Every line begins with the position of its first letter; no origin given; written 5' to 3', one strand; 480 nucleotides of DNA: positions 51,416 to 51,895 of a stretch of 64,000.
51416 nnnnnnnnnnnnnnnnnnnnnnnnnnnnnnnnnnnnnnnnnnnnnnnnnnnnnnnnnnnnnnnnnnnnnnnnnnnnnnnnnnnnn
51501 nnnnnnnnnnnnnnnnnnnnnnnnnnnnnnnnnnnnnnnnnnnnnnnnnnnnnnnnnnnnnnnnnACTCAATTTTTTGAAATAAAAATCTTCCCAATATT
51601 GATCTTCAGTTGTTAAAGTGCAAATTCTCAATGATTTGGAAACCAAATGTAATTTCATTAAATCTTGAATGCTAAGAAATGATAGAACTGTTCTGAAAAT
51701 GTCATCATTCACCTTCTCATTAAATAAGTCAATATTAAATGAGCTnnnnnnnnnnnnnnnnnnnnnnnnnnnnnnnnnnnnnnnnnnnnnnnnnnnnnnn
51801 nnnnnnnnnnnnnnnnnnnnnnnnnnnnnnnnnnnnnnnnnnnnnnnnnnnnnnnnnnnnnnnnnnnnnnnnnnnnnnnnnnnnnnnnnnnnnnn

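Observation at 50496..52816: Kelch beta-propeller + F-box fused to an atypical (Gln61-to-Pro) Rho GTPase, hidden behind four 42-47-nt introns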

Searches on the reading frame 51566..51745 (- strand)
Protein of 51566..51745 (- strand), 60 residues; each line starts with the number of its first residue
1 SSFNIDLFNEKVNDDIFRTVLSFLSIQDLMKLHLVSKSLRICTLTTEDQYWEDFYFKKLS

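Call 49: search_solved_structures(query=A2, max_evalue=0.1, show_alignments=2)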
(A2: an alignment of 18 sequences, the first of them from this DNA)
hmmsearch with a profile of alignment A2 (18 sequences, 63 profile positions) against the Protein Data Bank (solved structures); distinct sequences matched with E-value up to 0.1: 47.
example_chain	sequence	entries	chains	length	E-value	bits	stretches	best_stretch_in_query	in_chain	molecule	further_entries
6vcd_B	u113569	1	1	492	4.6e-13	51.9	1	13-60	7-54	F-box/LRR-repeat protein 5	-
5ibk_B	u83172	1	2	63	9.2e-13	50.9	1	8-53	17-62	F-box/WD repeat-containing protein 7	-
9kbd_C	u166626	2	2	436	1.5e-12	50.2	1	10-60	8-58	F-box only protein 3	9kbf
1fs1_A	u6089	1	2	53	2.2e-12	49.7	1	13-54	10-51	CYCLIN A/CDK2-ASSOCIATED P19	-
5v4b_B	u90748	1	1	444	6.3e-12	48.2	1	8-57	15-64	F-box/WD repeat-containing protein 7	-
2ovp_B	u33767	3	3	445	6.4e-12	48.2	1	8-57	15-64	F-box/WD repeat protein 7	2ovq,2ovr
7t1y_B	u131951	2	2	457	6.6e-12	48.1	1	8-57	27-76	F-box/WD repeat-containing protein 7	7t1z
1ldk_E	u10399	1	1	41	1.4e-11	47.1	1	13-52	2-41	SKP2-like protein type gamma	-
1fs2_A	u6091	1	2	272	6e-11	45.1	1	13-54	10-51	SKP2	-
7b5l_T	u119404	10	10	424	9.1e-11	44.5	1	13-54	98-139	S-phase kinase-associated protein 2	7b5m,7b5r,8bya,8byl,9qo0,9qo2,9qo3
7z8t_F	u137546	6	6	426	9.1e-11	44.5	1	13-54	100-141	S-phase kinase-associated protein 2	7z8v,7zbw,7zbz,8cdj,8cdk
8or0_E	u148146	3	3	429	9.2e-11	44.5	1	13-54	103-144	S-phase kinase-associated protein 2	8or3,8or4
1fqv_A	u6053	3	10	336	9.8e-11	44.4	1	13-54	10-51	SKP2 | S-phase kinase-associated protein 2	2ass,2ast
6o60_C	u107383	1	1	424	4.5e-10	42.3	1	3-53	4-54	F-box/LRR-repeat protein 2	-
6m90_A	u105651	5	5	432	4.6e-10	42.2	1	17-60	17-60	F-box/WD repeat-containing protein 1A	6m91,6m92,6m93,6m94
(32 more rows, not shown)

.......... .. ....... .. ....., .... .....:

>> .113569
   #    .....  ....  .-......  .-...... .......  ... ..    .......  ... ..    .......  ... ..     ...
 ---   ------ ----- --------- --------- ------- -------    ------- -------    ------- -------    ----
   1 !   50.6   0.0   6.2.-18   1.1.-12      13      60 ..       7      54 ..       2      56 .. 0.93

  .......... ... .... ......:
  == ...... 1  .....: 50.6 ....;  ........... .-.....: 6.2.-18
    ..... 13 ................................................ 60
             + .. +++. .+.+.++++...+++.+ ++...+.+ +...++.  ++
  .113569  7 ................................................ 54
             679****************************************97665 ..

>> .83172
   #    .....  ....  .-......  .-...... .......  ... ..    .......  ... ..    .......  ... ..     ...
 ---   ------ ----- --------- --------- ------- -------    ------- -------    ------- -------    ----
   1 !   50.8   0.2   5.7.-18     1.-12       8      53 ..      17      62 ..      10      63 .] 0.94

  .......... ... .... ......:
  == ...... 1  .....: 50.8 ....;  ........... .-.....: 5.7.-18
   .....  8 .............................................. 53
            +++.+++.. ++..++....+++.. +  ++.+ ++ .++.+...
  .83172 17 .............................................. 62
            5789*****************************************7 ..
